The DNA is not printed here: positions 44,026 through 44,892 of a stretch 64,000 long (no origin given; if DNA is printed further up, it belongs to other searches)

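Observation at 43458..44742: Two-gene integron cassette of unknown function: possible nuclease-like protein plus a two-TM protein (candidate novel defence or abortive-infection pair)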

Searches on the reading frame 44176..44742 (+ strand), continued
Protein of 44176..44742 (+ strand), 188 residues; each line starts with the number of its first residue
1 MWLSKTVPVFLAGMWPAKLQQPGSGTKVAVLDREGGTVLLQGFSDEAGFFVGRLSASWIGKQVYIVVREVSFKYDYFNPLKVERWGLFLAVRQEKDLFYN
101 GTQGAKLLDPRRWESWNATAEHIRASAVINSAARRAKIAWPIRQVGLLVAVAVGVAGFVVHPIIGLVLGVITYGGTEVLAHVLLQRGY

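Call 61: find_encoding_contigs(protein=P0122, flank=6000, max_places=2)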
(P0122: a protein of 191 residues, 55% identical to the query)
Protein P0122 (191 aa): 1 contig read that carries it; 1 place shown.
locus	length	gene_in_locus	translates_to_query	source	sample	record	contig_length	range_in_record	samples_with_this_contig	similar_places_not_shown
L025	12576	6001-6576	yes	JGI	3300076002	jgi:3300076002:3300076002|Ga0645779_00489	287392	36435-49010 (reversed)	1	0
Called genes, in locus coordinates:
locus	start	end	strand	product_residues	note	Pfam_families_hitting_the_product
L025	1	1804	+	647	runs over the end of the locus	PF04851:ResIII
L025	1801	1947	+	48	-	-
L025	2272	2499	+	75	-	PF08463:EcoEI_R_C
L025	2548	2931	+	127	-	-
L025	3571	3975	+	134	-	-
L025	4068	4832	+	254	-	PF13289:SIR2_2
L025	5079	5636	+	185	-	PF21716:dnstrm_HI1420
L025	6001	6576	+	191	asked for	-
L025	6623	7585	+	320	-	PF04471:Mrr_cat (weak)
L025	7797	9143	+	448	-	PF03816:LytR_cpsA_psr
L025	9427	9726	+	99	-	PF21716:dnstrm_HI1420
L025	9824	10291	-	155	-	PF13238:AAA_18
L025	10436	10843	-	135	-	PF01850:PIN (weak)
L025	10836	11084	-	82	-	PF02604:PhdYeFM_antitox (weak)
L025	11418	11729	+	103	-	PF22036:MoaF_like (weak)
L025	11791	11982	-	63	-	-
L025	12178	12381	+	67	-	PF09957:VapB_antitoxin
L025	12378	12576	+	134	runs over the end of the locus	PF01850:PIN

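Call 62: find_encoding_contigs(protein=P0120, flank=5000, max_places=2)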
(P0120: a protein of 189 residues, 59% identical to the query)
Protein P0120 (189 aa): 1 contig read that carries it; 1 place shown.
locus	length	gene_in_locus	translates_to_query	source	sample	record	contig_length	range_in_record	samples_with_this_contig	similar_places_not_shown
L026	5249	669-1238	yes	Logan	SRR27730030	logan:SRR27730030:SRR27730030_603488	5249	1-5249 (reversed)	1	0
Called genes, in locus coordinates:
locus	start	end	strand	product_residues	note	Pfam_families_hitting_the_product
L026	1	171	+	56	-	?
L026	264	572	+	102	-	-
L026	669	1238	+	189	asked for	-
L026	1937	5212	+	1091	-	-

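Call 76: search_solved_structures(query=A2, max_evalue=10, show_alignments=2)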
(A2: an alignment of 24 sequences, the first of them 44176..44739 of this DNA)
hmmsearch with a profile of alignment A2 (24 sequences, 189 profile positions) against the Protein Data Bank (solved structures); distinct sequences matched with E-value up to 10: 1.
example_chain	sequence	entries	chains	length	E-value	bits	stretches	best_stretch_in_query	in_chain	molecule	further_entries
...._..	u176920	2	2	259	0.66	12.6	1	82-158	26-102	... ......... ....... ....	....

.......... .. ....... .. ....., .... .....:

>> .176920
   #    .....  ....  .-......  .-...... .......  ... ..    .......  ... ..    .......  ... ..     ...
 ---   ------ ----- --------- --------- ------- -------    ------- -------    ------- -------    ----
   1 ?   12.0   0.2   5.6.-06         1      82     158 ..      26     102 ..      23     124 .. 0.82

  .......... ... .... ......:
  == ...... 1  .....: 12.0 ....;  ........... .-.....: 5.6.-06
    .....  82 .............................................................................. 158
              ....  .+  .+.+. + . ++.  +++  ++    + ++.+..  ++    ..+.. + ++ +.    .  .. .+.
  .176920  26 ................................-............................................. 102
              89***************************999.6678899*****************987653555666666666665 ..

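Call 77: search_protein_families(library=pfam, alignment_id=A2, max_evalue=1)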
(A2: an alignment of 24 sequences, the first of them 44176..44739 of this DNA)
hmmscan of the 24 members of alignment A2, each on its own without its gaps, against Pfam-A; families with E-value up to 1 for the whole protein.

A. member 1, window:44176-44739:+ (188 aa): 1 family
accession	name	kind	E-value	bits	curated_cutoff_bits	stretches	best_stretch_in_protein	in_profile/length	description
PF08009.16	CDP-OH_P_tran_2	-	0.29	11.5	21.5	1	146-173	5-32/37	CDP-alcohol phosphatidyltransferase 2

B. families by the number of members that match (of 24 scanned): 10 families
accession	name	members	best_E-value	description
PF04306.18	DUF456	4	0.022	Protein of unknown function (DUF456)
PF09853.14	DUF2080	4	0.1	Putative transposon-encoded protein (DUF2080)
PF20580.3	DUF6784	2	0.033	Domain of unknown function (DUF6784)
PF06687.17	SUR7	2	0.034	SUR7/PalI family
PF11974.14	bMG3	2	0.071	Bacterial alpha-2-macroglobulin MG3 domain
PF07863.16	CtnDOT_TraJ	1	0.077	Homologues of TraJ from Bacteroides conjugative transposon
PF01384.25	PHO4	1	0.13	Phosphate transporter family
PF08009.16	CDP-OH_P_tran_2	1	0.29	CDP-alcohol phosphatidyltransferase 2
PF11654.13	NCE101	1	0.3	Non-classical export protein 1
PF21808.2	Dynamin-like_hel_bact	1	0.36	Bacterial dynamin-like protein, helical domain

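Call 94: search_protein_families(library=pfam, proteins=[L025:6623-7585:+, L025:4068-4832:+, L025:5079-5636:+, L026:264-572:+, L026:1937-5212:+], max_evalue=0.01)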
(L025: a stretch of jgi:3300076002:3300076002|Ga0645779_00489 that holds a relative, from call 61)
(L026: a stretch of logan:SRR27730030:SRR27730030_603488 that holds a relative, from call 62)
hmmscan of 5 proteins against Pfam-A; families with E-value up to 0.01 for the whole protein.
L025:6623-7585:+ (320 aa): 1 family
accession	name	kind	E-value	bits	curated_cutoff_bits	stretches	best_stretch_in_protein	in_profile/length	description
PF04471.18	Mrr_cat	-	2.3e-07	31.4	21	1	208-286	34-113/115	Restriction endonuclease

L025:4068-4832:+ (254 aa): 1 family
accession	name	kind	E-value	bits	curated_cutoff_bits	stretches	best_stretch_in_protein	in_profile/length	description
PF13289.12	SIR2_2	-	4e-21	76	24.5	1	82-234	2-140/141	SIR2-like domain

L025:5079-5636:+ (185 aa): 1 family
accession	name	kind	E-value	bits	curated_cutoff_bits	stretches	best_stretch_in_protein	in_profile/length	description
PF21716.3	dnstrm_HI1420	-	5.1e-19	68.4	27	1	10-74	2-66/90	Probable addiction module antidote protein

L026:264-572:+ (102 aa): 0 families

L026:1937-5212:+ (1091 aa): 4 families
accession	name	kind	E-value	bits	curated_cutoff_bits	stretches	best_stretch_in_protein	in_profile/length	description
PF13191.12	AAA_16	-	7.4e-05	23.7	32.6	1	429-512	5-100/167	AAA ATPase domain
PF13401.12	AAA_22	-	0.00017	22.3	27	1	445-549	4-109/130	AAA domain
PF05970.20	PIF1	-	0.0046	17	25.9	1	429-484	6-60/223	PIF1-like helicase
PF14767.12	RPA_interact_M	-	0.005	17.8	25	0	216-262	28-74/94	Replication protein A interacting middle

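Call 95: search_protein_families(library=padloc, proteins=[L025:6623-7585:+, L025:4068-4832:+, L025:5079-5636:+, L026:264-572:+, L026:1937-5212:+], max_evalue=0.01)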
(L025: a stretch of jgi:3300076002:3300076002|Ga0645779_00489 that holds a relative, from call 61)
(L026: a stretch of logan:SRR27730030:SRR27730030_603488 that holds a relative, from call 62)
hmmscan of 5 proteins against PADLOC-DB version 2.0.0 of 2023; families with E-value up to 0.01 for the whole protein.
L025:6623-7585:+ (320 aa): 1 family
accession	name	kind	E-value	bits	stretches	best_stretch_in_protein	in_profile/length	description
PDLC03864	LmuB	-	0.0098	12.5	0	64-180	222-336/657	-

L025:4068-4832:+ (254 aa): 9 families
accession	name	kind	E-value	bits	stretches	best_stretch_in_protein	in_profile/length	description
PDLC00407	ThsA1|ThsA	-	7.1e-13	46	1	1-220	30-232/478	STALD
PDLC00409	ThsA1|ThsA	-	2.6e-09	34.8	1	1-211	31-224/242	STALD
PDLC03856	LmuA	-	4.5e-07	27.4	1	82-220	117-238/433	-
PDLC05060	PDC-S65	-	0.00031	17.8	1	83-152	50-115/503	-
PDLC04967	PDC-S25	-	0.00041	17.5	1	82-193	148-248/528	-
PDLC04092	SIR2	-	0.0014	16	1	69-117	109-154/318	-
PDLC04968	PDC-S25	-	0.0043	14.1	1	81-149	141-201/517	-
PDLC04166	Dsr1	-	0.0053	12.5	1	79-184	120-209/1227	-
PDLC05061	PDC-S65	-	0.0099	13.2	0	83-136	142-193/592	-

L025:5079-5636:+ (185 aa): 0 families

L026:264-572:+ (102 aa): 0 families

L026:1937-5212:+ (1091 aa): 2 families
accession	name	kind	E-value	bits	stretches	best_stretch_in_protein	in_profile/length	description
PDLC04140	mad8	-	5.9e-05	20.7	1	444-556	25-116/314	mads_8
PDLC01438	Csa3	-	0.007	14.4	0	669-752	128-203/305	"CAS-I,CAS-II,CAS-III,CAS-IV,CAS-V,CAS-VI; associated_signaling"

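Call 97: search_dna_similar(query=window:44176-44739:+, collection=phages, mode=protein, max_evalue=0.001)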
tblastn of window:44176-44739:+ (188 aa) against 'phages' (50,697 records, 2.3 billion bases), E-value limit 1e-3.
No match.
